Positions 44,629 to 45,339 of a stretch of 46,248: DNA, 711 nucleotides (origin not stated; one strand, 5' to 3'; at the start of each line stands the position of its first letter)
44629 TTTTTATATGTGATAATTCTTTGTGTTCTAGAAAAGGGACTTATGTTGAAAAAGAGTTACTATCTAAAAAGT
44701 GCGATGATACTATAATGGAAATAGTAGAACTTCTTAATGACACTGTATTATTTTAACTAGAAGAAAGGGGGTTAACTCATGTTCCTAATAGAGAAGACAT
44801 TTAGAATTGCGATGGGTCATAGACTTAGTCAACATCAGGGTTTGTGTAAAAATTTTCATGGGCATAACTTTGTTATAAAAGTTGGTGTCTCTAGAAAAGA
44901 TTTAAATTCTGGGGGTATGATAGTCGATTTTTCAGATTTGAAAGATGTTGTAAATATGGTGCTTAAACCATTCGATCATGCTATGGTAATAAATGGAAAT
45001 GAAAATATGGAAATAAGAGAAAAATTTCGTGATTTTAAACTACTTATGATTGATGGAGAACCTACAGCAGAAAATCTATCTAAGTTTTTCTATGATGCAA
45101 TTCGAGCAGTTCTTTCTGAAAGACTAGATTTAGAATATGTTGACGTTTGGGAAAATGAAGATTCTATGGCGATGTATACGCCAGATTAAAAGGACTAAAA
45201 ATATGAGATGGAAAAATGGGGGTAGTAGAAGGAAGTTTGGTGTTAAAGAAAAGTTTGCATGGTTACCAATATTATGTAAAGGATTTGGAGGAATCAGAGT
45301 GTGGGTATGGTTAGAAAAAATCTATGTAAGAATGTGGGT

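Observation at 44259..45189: QueD homologue points to 7-deazaguanine DNA modification; its 5' end is duplicated 330 bp upstream, flanking an inserted small gene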

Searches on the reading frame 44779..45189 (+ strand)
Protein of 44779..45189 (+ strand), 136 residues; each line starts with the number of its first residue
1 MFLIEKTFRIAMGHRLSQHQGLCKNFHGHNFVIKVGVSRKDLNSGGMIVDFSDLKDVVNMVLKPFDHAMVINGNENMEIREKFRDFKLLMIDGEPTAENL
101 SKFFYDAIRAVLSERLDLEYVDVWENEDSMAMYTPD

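Call 6: search_protein_families(library=pfam, proteins=[window:44779-45189:+], max_evalue=0.01)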
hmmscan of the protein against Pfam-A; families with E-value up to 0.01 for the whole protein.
window:44779-45189:+ (136 aa): 1 family
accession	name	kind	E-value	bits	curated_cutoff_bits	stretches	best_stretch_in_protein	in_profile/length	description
PF01242.24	PTPS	-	6.2e-31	107.3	22.4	1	4-134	2-119/121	6-pyruvoyl tetrahydropterin synthase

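Call 7: find_encoding_contigs(protein=window:44779-45189:+, flank=10000, max_places=10)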
Protein window:44779-45189:+ (136 aa): no gene with exactly this product is on record in the collection.

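Call 8: search_dna_similar(query=window:44779-45186:+, collection=phages, mode=protein, max_rows=30)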
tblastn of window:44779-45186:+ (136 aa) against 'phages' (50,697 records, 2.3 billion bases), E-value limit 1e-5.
Records with a match: 58; places in all: 58; records where one place covers at least 80% of the query: 41.
Best place of each record, by identity: <60% 58.
By first word of the organism name: Pseudomonas 22; Vibrio 11; Bacteriophage 9; Campylobacter 6; Streptococcus 3; Stenotrophomonas 3; Variovorax 2; Xanthomonas 2.
By host as written in the record: - 19; Pseudomonas aeruginosa 8; Pseudomonas aeruginosa PA14 3; Pseudomonas aeruginosa PAO1 3; Stenotrophomonas maltophilia 3; Campylobacter jejuni 2; Streptococcus pneumoniae strain R6 2; Variovorax paradoxus DSM 645 2; and 13 more.
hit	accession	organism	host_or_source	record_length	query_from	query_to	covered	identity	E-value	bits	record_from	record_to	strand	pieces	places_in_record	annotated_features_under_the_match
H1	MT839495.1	Bacteriophage sp.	human fecal samples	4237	1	136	100%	32.1%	5e-11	64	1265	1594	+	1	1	record has no annotation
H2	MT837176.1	Bacteriophage sp.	human fecal samples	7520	1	136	100%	31.4%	1e-10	63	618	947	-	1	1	record has no annotation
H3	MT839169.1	Bacteriophage sp.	human fecal samples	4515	1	133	98%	32.1%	1e-12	69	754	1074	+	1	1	record has no annotation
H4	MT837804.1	Bacteriophage sp.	human fecal samples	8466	4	136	98%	30.3%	1e-9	61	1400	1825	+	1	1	record has no annotation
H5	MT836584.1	Bacteriophage sp.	human fecal samples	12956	1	133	98%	30.0%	2e-11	66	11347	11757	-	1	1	record has no annotation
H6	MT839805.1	Bacteriophage sp.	human fecal samples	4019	1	136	100%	29.2%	1e-8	57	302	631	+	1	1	record has no annotation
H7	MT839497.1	Bacteriophage sp.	human fecal samples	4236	13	133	89%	32.8%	3e-14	73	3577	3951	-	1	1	record has no annotation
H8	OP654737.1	Campylobacter phage vB_CjeM_WX1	Campylobacter jejuni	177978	1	134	99%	29.2%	7e-13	70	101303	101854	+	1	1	6-carboxytetrahydropterin synthase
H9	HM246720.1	Campylobacter phage vB_CcoM-IBB_35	-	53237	1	134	99%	29.2%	9e-13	69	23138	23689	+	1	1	hypothetical protein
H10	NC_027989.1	Campylobacter phage vB_CcoM-IBB_35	-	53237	1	134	99%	29.2%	9e-13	69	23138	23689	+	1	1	QueD-like 6-pyruvoyl-tetrahydropterin synthase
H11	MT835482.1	Bacteriophage sp.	human fecal samples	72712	1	129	95%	29.9%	1e-6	52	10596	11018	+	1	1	record has no annotation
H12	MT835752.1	Bacteriophage sp.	human fecal samples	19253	1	133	98%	28.4%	7e-7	52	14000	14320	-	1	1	record has no annotation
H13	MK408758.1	Campylobacter phage CP20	Campylobacter jejuni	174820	1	133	98%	27.7%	1e-11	66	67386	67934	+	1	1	queuosine biosynthesis protein PTPS-I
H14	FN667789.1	Campylobacter phage CPt10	-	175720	1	133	98%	27.7%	1e-11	66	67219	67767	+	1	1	hypothetical phage protein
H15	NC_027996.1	Campylobacter phage CPt10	-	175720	1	133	98%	27.7%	1e-11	66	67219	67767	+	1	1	QueD-like 6-pyruvoyl-tetrahydropterin synthase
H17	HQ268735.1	Streptococcus phage Dp-1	Streptococcus pneumoniae strain R6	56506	4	134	96%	26.9%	2e-12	68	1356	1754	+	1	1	QueD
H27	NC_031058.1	Pseudomonas phage NP1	-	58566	10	133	91%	28.3%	1e-9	61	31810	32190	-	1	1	QueD-like 6-pyruvoyl-tetrahydropterin synthase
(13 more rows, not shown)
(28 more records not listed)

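Call 10: find_related_loci(query=window:44779-45186:+, collection=viral_contigs, flank=10000)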
Query window:44779-45186:+ (136 aa) in viral_contigs; peptide patterns used: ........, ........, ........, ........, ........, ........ (x = any residue, [..] = any of these).
16 stretches matched a pattern; 13 encode a relative of the query (tblastn E <= 1e-3); 13 distinct loci.
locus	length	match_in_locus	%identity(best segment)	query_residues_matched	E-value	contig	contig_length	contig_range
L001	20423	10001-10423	43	1-136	6e-36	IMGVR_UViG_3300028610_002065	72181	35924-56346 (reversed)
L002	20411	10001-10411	45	1-133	7e-35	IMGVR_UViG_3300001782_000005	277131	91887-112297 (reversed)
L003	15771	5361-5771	45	1-133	7e-35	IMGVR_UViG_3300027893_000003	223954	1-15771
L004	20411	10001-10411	43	1-133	1e-34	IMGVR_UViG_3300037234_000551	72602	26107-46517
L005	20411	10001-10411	42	1-134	1e-33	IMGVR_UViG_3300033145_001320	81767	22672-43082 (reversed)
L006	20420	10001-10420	36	1-134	9e-31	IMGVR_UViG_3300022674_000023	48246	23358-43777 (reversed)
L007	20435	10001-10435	42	1-136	1e-33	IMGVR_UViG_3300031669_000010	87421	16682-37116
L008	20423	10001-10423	38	1-136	2e-29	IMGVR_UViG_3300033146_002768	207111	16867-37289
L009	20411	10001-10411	39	1-133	9e-28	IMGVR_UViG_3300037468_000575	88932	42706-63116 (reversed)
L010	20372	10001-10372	31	4-134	1e-15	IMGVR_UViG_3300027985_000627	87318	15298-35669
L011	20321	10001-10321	32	1-133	8e-14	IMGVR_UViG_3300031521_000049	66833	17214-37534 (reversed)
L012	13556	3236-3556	32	1-133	8e-14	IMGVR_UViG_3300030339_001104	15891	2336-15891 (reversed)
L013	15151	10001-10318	33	11-112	2e-13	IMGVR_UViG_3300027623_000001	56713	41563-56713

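Call 16: find_homologous_proteins(query=window:44779-45186:+, max_evalue=1e-10)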
Query window:44779-45186:+ (136 aa): 115 proteins with E <= 1e-10 among 125 candidates.
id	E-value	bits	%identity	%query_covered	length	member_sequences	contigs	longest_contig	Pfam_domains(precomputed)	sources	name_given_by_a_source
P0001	9.2e-86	302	100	100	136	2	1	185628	PF01242.25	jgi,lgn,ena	-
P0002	2.8e-71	255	92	92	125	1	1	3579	PF01242.25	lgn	-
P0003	2.5e-63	230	74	100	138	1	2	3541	PF01242.25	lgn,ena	-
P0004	1.3e-62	227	76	100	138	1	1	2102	PF01242.25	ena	-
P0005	1.2e-37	147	53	99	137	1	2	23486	PF01242.25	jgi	jgi:6-pyruvoyltetrahydropterin/6-carboxytetrahydropterin synthase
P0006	3.9e-37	145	52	99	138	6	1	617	PF01242.25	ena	-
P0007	8.0e-37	144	49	99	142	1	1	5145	PF01242.25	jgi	-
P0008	8.0e-37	144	50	100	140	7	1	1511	PF01242.25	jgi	jgi:6-pyruvoyltetrahydropterin/6-carboxytetrahydropterin synthase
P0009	2.3e-36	143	53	99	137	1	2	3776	PF01242.25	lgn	-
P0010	1.4e-35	140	49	99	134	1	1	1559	PF01242.25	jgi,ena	-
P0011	1.5e-35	140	50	99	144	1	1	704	PF01242.25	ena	-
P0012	2.1e-35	139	50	99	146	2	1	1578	PF01242.25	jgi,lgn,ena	-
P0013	4.6e-35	138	53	97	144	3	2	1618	PF01242.25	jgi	jgi:6-pyruvoyltetrahydropterin/6-carboxytetrahydropterin synthase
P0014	2.6e-34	136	47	98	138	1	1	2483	PF01242.25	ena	-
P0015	1.3e-33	134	46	100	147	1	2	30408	PF01242.25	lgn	-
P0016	1.3e-31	127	47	99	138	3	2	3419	PF01242.25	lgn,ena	-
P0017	2.1e-31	126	43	98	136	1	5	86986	PF01242.25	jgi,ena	jgi:6-pyruvoyltetrahydropterin/6-carboxytetrahydropterin synthase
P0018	3.0e-31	126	45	100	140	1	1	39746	PF01242.25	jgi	jgi:6-pyruvoyltetrahydropterin/6-carboxytetrahydropterin synthase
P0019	3.8e-31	126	45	100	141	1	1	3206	PF01242.25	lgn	-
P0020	6.3e-31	125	45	100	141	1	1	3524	PF01242.25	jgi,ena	-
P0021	7.6e-31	125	43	100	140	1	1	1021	PF01242.25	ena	-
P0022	1.0e-30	124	43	100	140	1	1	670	PF01242.25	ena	-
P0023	1.2e-30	124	44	98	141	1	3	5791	PF01242.25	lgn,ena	-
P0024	1.5e-30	124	45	100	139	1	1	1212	PF01242.25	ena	-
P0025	2.0e-30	123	43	98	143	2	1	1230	PF01242.25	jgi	-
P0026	2.1e-30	123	47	100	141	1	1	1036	PF01242.25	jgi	-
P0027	6.3e-30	122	43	99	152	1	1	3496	PF01242.25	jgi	jgi:6-pyruvoyltetrahydropterin/6-carboxytetrahydropterin synthase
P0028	9.1e-30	121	43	100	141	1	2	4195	PF01242.25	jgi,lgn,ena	-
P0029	1.2e-29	121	43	98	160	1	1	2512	PF01242.25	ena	-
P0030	2.6e-29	120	39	98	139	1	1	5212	PF01242.25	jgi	jgi:6-pyruvoyltetrahydropterin/6-carboxytetrahydropterin synthase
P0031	3.8e-29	119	43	100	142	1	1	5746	PF01242.25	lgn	-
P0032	4.2e-29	119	42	99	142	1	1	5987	PF01242.25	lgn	-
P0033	5.9e-29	119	45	98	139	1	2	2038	PF01242.25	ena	-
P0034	7.0e-29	118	46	99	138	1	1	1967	PF01242.25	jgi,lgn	jgi:6-pyruvoyltetrahydropterin/6-carboxytetrahydropterin synthase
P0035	7.3e-29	118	42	100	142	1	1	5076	PF01242.25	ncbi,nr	ncbi:MAG: 6-carboxytetrahydropterin synthase QueD [Asgard group archaeon]|nr:6-carboxytetrahydropter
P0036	8.2e-29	118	43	98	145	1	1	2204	PF01242.25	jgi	-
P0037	1.2e-28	118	40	100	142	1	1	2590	PF01242.25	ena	-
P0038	1.7e-28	117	42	98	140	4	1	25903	PF01242.25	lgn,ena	-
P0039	1.8e-28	117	42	98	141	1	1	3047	PF01242.25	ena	-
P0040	2.4e-28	117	42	99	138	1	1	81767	PF01242.25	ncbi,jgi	-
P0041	2.5e-28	117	43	98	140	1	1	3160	PF01242.25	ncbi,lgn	-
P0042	3.0e-28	116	42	100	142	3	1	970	PF01242.25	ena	-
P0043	3.8e-28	116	42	100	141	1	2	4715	PF01242.25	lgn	-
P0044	4.0e-28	116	42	100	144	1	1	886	PF01242.25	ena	-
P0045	6.3e-28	115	42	100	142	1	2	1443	PF01242.25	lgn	-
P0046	6.4e-28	115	41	100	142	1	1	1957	PF01242.25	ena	-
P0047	8.9e-28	115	44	100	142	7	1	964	PF01242.25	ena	-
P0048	5.8e-27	112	42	100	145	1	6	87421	PF01242.25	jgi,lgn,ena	-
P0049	4.2e-26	109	41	100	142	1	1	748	PF01242.25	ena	-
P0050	4.9e-26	109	41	100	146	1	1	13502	PF01242.25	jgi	-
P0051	2.6e-25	107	38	100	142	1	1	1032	PF01242.25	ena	-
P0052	1.4e-22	98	37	100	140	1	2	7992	PF01242.25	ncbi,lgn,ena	-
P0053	3.2e-19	87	39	96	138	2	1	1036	PF01242.25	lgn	-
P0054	5.0e-19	86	43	97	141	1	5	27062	PF01242.25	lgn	-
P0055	1.1e-18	85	45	77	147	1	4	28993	PF01242.25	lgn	-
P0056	1.2e-17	82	38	91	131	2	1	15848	PF01242.25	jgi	-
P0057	2.3e-17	81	35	99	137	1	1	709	PF01242.25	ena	-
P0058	6.1e-17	80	37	96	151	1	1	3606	PF01242.25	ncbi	-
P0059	7.9e-17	79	36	99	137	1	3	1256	PF01242.25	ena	-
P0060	1.6e-16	78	36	98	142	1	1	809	PF01242.25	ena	-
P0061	1.6e-16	78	35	98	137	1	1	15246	PF01242.25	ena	-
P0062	2.5e-16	78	36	98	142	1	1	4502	PF01242.25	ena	-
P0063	2.6e-16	78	36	98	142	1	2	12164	PF01242.25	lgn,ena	-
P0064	2.8e-16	78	37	98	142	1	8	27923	PF01242.25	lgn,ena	-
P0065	3.0e-16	77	36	98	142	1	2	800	PF01242.25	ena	-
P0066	3.0e-16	77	36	98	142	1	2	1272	PF01242.25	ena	-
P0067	3.0e-16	77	36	98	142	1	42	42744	PF01242.25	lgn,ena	-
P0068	3.0e-16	77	36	98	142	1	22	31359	PF01242.25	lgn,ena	-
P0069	3.0e-16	77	36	98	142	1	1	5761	PF01242.25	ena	-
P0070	3.4e-16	77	36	98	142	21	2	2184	PF01242.25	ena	-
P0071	3.4e-16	77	36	98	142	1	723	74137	PF01242.25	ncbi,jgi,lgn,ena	jgi:6-pyruvoyltetrahydropterin/6-carboxytetrahydropterin synthase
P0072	3.4e-16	77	36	98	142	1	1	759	PF01242.25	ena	-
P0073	3.4e-16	77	36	98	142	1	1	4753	PF01242.25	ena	-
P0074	3.4e-16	77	36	98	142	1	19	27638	PF01242.25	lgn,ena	-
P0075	3.6e-16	77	36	98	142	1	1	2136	PF01242.25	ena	-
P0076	3.8e-16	77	36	98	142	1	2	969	PF01242.25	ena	-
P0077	4.1e-16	77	36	98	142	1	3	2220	PF01242.25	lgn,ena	-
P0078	4.6e-16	77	36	98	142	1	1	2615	PF01242.25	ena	-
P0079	5.7e-16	77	36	98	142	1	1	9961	PF01242.25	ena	-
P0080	7.1e-16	76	37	98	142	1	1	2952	PF01242.25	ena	-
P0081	7.5e-16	76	37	98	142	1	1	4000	PF01242.25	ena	-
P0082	7.5e-16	76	37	98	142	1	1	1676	PF01242.25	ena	-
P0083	1.2e-15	75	36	98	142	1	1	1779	PF01242.25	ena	-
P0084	1.4e-15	75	36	96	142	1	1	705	PF01242.25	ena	-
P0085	1.4e-15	75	36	96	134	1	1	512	PF01242.25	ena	-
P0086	1.4e-15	75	35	98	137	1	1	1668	PF01242.25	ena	-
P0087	1.8e-15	75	36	98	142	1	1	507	PF01242.25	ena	-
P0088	3.2e-15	74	35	98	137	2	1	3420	PF01242.25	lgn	-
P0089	3.3e-15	74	36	98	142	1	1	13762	PF01242.25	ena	-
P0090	3.3e-15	74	37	98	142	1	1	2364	PF01242.25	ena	-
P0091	3.4e-15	74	36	98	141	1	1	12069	PF01242.25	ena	-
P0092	3.6e-15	74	35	98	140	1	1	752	PF01242.25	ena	-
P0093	4.5e-15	74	36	98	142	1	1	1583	PF01242.25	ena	-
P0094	4.9e-15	74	35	98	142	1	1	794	PF01242.25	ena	-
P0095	6.9e-15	73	36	98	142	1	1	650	PF01242.25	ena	-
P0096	7.7e-15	73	35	98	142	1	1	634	PF01242.25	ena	-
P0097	1.1e-14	72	58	46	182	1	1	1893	PF00478.32,PF01242.25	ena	-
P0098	1.3e-14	72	34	98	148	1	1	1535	PF01242.25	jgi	-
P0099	1.5e-14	72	36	94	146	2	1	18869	PF01242.25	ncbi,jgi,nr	ncbi:MAG: 6-carboxytetrahydropterin synthase QueD [Nanoarchaeota archaeon]|nr:6-carboxytetrahydropte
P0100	2.1e-14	71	35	93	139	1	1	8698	PF01242.25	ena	-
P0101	3.1e-14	71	33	99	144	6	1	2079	PF01242.25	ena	-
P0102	9.6e-14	69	32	100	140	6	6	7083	PF01242.25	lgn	-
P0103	1.0e-13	69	35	98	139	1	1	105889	PF01242.25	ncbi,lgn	ncbi:MAG: 6-carboxytetrahydropterin synthase QueD [Bacillota bacterium]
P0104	1.4e-13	69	34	98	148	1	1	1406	PF01242.25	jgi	jgi:6-pyruvoyltetrahydropterin/6-carboxytetrahydropterin synthase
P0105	1.9e-13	68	36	98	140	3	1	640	PF01242.25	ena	-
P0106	3.8e-13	67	31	98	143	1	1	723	PF01242.25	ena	-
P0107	6.4e-13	67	32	96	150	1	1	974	PF01242.25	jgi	jgi:6-pyruvoyltetrahydropterin/6-carboxytetrahydropterin synthase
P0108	1.1e-12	66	31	98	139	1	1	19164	PF01242.25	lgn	-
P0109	1.2e-12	66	34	98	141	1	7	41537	PF01242.25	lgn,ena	-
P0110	1.4e-12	66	38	90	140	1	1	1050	PF01242.25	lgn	-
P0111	2.8e-12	65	34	100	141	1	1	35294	PF01242.25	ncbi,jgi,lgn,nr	ncbi:MAG: 6-carboxytetrahydropterin synthase [bacterium]|nr:6-carboxytetrahydropterin synthase [bact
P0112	2.0e-11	62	33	96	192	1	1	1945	PF01242.25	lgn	-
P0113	3.0e-11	61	31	96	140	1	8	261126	PF01242.25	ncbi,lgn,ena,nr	ncbi:MAG: 6-carboxytetrahydropterin synthase QueD [Lachnospiraceae bacterium]|nr:6-carboxytetrahydro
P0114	4.0e-11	61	29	98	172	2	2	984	PF01242.25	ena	-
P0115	4.5e-11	61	32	91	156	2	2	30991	PF01242.25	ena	-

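Call 17: find_encoding_contigs(protein=P0001, flank=10000, max_places=5)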
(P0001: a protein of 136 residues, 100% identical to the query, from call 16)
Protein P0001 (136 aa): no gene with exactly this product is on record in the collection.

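Call 18: find_encoding_contigs(protein=P0002, flank=10000, max_places=5)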
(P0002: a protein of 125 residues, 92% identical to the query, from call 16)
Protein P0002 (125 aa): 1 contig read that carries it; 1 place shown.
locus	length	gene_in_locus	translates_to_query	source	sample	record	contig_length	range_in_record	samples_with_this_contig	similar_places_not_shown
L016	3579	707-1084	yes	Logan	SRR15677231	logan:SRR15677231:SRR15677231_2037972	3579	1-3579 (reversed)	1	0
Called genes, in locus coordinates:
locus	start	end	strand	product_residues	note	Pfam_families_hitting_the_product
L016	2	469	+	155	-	?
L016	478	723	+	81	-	-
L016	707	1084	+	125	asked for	PF01242:PTPS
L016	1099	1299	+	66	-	-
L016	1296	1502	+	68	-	-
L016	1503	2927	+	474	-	PF04851:ResIII, PF00270:DEAD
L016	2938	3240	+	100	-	-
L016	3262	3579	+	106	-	?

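Call 19: find_encoding_contigs(protein=P0003, flank=10000, max_places=5)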
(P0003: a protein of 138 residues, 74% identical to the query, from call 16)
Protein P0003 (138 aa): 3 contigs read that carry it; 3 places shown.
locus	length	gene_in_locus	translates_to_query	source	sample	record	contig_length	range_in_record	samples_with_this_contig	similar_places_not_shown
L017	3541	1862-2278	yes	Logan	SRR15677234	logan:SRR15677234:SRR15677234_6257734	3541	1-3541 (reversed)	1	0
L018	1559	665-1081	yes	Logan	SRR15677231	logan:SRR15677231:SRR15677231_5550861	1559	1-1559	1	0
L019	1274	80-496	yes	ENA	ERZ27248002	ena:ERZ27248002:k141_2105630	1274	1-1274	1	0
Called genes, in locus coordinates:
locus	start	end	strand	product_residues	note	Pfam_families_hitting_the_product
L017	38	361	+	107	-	-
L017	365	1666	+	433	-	PF00521:DNA_topoisoIV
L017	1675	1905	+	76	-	-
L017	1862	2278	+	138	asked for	PF01242:PTPS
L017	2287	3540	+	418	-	?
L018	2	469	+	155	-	?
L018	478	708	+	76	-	-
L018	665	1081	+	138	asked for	PF01242:PTPS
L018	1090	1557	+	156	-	?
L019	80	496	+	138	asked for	PF01242:PTPS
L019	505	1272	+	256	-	?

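Call 20: find_encoding_contigs(protein=P0004, flank=10000, max_places=5)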
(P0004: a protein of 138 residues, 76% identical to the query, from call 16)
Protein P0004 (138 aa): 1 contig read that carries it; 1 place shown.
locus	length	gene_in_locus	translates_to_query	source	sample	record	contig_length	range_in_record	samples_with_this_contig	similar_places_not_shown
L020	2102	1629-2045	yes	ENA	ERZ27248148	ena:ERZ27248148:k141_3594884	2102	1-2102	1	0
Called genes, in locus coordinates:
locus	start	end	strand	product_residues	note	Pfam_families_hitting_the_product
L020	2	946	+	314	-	?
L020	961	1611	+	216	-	-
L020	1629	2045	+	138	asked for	PF01242:PTPS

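Call 31: search_protein_families(library=ncbifam, proteins=[window:44779-45186:+], max_evalue=0.001)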
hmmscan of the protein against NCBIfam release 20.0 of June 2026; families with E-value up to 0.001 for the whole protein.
window:44779-45186:+ (136 aa): 3 families
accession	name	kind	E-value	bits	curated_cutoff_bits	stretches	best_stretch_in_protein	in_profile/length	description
TIGR03367.1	queuosine_QueD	equivalog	1.1e-24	86.6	89.25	1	4-109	2-91/92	6-carboxytetrahydropterin synthase QueD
TIGR00039.1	6PTHBS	subfamily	4.3e-23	82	125.5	1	1-135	1-121/124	6-pyruvoyl tetrahydropterin synthase/6-carboxytetrahydropterin synthase family protein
TIGR03112.1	6_pyr_pter_rel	hypoth_equivalog_domain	1.2e-05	25.5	69.35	1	22-115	18-93/113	6-pyruvoyl tetrahydropterin synthase-related domain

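Call 32: search_protein_families(library=phrogs, proteins=[window:44779-45186:+, L020:961-1608:+], max_evalue=0.01)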
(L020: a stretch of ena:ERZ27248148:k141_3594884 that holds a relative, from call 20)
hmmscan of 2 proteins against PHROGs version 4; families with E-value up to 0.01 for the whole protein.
window:44779-45186:+ (136 aa): 1 family
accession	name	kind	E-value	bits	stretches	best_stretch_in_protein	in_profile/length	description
phrog_2389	-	moron, auxiliary metabolic gene and host takeover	9e-26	91.5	1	6-134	13-149/158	QueD-like 6-pyruvoyl-tetrahydropterin synthase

L020:961-1608:+ (216 aa): 0 families

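Call 36: find_related_loci(query=window:44779-45186:+, collection=metagenome_contigs, flank=10000)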
Query window:44779-45186:+ (136 aa) in metagenome_contigs; peptide patterns used: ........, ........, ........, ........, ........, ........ (x = any residue, [..] = any of these).
214 stretches matched a pattern; 59 encode a relative of the query (tblastn E <= 1e-3); 59 distinct loci.
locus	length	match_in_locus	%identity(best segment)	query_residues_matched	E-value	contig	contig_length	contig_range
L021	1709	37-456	54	1-136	3e-47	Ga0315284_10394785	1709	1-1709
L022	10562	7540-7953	52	1-135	5e-43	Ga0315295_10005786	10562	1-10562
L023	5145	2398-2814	49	1-135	8e-43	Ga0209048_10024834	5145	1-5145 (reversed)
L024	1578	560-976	50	1-135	1e-42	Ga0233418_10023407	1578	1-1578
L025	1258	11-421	44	1-134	5e-37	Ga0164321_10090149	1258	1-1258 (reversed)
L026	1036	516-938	47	1-136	1e-37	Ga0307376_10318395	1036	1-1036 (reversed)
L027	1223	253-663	45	1-133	1e-36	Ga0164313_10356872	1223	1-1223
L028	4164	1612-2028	43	1-134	1e-35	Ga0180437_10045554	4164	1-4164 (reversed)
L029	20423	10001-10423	43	1-136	1e-35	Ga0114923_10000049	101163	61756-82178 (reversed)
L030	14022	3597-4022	41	1-136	2e-35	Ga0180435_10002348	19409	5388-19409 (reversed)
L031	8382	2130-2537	43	1-133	1e-34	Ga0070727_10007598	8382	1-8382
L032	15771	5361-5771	45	1-133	1e-34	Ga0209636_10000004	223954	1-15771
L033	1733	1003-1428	42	1-136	8e-35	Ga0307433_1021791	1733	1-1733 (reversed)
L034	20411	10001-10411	45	1-133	1e-34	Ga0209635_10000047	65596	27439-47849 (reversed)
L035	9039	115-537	43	1-136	1e-34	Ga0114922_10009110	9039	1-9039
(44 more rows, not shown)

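Call 37: get_annotated_region(hit=H17, flank=5000)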
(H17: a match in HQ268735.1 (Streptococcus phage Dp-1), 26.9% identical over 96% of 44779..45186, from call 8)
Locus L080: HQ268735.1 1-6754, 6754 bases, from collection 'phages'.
description: Streptococcus phage Dp-1, complete genome.
organism: Streptococcus phage Dp-1 (NCBI taxid 59241)
taxonomy: Viruses; Duplodnaviria; Heunggongvirae; Uroviricota; Caudoviricetes
host: Streptococcus pneumoniae strain R6; source: -; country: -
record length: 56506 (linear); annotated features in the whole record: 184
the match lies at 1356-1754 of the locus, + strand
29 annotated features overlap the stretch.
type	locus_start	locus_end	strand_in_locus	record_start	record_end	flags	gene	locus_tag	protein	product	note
regulatory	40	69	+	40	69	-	-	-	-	promoter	-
regulatory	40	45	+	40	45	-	-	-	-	minus_35_signal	-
regulatory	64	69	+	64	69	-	-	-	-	minus_10_signal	-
regulatory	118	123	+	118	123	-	-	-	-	ribosome_binding_site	-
CDS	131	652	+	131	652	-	-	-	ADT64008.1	QueF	Gp1; T-fold domain; orf1; queuosine biosynthesis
regulatory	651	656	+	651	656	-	-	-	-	ribosome_binding_site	-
CDS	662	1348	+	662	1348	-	-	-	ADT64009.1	QueC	Gp2; ExsB domain; orf2; queuosine biosynthesis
regulatory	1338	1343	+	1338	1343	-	-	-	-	ribosome_binding_site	-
CDS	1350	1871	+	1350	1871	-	-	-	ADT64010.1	QueD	Gp3; T-fold domain; orf3; queuosine biosynthesis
regulatory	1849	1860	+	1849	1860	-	-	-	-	ribosome_binding_site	-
CDS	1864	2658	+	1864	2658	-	-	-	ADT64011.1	QueE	Gp4; Radical-SAM domain; orf4; queuosine biosynthesis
regulatory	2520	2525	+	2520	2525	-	-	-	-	ribosome_binding_site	-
CDS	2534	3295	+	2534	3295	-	-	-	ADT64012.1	FolE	Gp5; GTP-cyclohydr1 domain; orf5; tetrahydrofolate biosynthesis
regulatory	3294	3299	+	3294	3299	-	-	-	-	ribosome_binding_site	-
CDS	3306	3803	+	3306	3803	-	-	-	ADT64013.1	QueT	Gp6; signal-peptide, transmembrane regions; orf6; queuosine transport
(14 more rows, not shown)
